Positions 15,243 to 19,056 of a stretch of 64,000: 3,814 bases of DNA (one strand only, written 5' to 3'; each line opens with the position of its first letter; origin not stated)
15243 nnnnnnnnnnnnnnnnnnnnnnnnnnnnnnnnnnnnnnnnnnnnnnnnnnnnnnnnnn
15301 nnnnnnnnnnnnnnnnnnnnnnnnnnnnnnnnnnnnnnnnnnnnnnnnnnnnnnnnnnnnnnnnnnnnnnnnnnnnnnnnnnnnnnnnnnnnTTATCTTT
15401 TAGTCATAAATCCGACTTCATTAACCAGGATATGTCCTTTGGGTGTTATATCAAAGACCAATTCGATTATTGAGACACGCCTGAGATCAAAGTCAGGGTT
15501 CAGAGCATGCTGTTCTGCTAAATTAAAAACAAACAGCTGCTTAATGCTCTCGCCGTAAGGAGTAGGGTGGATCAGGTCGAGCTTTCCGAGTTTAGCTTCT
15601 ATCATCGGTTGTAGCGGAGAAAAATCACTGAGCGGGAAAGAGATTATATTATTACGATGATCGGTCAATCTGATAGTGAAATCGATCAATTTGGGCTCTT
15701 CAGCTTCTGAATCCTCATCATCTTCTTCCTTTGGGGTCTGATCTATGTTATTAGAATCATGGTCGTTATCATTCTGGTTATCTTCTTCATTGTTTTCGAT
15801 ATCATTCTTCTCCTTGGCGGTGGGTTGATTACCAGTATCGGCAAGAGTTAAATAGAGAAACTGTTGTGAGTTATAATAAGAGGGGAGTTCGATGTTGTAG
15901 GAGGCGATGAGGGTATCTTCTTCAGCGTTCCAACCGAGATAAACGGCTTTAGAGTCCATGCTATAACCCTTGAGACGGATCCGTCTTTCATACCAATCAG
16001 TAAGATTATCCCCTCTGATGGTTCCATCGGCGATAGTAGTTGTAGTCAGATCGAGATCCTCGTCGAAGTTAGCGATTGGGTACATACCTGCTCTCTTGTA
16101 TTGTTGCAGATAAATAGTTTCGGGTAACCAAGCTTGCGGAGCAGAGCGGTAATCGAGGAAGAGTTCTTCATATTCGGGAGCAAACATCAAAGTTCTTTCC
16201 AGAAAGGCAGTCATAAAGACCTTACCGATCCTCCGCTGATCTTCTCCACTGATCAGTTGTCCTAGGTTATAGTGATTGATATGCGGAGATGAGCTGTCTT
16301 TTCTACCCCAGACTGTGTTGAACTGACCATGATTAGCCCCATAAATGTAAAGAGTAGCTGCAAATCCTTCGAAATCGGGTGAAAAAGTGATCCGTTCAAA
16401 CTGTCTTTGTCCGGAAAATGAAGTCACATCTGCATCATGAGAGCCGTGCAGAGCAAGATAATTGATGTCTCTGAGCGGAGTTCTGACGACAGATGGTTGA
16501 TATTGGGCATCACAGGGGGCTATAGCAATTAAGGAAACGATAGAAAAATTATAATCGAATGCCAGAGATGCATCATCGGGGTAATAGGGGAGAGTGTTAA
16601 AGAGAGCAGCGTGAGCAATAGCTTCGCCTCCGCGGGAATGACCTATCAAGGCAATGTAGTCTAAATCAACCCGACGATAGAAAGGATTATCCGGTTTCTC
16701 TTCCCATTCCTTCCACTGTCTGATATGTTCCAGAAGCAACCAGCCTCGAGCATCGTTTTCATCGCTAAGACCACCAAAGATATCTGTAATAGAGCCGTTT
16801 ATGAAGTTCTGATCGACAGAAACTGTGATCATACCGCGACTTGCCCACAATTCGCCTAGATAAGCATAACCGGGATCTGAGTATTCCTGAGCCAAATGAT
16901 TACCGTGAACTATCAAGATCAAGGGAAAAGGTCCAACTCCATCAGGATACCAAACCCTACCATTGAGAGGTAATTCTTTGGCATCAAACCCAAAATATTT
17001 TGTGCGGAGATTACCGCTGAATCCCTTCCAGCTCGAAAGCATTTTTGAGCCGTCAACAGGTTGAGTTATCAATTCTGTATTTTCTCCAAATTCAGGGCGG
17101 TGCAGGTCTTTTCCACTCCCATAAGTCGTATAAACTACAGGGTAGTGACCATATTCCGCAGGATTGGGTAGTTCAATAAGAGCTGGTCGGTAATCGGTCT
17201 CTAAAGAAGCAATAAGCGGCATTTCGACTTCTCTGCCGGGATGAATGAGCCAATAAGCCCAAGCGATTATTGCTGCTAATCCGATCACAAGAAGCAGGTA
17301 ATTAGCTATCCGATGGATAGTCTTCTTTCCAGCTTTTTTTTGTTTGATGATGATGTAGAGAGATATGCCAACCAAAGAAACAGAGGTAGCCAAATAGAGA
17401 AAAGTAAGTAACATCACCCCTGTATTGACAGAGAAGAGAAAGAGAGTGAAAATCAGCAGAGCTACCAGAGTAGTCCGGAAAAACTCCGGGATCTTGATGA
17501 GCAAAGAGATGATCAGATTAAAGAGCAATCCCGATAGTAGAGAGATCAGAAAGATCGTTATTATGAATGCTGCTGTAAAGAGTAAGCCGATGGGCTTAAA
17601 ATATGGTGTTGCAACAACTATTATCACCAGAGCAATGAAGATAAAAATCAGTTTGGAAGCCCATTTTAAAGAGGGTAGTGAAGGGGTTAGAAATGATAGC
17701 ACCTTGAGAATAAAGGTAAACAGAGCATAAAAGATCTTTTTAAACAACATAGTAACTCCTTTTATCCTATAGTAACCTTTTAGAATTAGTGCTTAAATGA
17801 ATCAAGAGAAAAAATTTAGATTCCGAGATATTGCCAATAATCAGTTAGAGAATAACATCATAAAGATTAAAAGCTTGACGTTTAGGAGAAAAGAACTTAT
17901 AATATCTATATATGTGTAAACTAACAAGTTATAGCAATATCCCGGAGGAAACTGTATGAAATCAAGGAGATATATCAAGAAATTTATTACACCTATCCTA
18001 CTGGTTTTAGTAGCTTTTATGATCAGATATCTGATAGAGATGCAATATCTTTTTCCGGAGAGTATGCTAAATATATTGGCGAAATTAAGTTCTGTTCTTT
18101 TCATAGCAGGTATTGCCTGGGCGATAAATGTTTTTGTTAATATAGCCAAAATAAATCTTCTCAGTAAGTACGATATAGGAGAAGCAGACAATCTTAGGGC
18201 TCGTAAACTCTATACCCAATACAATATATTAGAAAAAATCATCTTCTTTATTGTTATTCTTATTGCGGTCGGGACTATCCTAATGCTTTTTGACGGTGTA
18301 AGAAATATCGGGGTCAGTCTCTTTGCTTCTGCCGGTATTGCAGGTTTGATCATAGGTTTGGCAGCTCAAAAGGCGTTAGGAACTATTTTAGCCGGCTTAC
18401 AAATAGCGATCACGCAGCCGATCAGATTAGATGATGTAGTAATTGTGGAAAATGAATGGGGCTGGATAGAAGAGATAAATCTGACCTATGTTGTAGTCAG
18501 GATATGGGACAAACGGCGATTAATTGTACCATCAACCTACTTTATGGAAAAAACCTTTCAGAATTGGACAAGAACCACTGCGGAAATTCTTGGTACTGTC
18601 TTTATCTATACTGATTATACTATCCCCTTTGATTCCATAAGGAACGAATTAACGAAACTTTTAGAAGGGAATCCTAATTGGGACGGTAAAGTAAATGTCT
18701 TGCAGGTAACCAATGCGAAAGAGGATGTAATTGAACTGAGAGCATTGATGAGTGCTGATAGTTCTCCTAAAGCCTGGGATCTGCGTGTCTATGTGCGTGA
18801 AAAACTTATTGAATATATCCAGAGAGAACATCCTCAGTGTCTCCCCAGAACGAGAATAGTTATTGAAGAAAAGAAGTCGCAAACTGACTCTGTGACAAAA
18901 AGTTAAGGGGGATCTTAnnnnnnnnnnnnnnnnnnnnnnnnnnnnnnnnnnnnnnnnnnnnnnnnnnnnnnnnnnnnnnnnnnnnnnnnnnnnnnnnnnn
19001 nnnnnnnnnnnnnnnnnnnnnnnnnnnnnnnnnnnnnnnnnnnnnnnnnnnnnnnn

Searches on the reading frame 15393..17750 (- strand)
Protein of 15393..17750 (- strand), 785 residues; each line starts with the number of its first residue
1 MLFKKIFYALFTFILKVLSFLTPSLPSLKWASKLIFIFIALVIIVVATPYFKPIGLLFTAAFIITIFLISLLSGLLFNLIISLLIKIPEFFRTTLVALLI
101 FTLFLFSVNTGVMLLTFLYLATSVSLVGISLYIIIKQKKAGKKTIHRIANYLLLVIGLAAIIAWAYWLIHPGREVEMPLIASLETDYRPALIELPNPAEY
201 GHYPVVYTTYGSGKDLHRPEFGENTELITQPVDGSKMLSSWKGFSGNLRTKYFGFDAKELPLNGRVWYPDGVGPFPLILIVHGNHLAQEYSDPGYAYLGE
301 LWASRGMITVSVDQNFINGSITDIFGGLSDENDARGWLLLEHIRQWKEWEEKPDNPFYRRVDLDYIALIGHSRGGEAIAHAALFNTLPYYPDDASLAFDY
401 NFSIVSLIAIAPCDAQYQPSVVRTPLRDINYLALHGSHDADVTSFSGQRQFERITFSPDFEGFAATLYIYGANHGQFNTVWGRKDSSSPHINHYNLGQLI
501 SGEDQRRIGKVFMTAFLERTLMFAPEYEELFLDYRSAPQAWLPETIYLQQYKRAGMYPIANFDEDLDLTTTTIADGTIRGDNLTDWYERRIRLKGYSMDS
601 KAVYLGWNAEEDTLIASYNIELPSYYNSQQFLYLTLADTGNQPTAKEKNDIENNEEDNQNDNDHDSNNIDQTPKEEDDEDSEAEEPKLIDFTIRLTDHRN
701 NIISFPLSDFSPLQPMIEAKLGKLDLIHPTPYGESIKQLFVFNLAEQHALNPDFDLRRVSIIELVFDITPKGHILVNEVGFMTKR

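Call 19: search_protein_families(library=pfam, proteins=[window:15393-17750:-])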
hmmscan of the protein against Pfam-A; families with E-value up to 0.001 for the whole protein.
window:15393-17750:- (785 aa): 1 family
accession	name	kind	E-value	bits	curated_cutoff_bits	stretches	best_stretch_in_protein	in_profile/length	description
PF07224.18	Chlorophyllase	-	0.00018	20.9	26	1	265-384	32-136/301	Chlorophyllase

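Call 84: search_protein_families(library=ncbifam, proteins=[window:15393-17750:-], max_evalue=0.01)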
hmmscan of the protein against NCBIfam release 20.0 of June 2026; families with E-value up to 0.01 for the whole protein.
window:15393-17750:- (785 aa): 0 families

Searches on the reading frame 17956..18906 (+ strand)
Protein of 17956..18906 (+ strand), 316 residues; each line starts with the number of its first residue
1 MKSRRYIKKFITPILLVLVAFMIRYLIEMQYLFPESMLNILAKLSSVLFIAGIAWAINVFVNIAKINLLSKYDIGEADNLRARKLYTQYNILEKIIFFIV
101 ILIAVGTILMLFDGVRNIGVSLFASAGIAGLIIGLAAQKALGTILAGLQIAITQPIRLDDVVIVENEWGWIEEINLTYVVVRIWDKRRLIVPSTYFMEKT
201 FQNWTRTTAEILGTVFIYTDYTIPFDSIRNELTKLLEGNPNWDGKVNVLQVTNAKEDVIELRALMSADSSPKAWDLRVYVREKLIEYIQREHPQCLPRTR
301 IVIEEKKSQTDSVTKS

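Call 48: search_protein_families(library=pfam, proteins=[window:17956-18906:+], max_evalue=0.00001)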
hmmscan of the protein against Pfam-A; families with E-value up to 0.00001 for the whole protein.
window:17956-18906:+ (316 aa): 1 family
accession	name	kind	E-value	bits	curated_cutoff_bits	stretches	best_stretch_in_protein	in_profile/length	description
PF00924.24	MS_channel_2nd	-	1.1e-12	48.3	20.2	1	143-206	5-68/68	Mechanosensitive ion channel, beta-domain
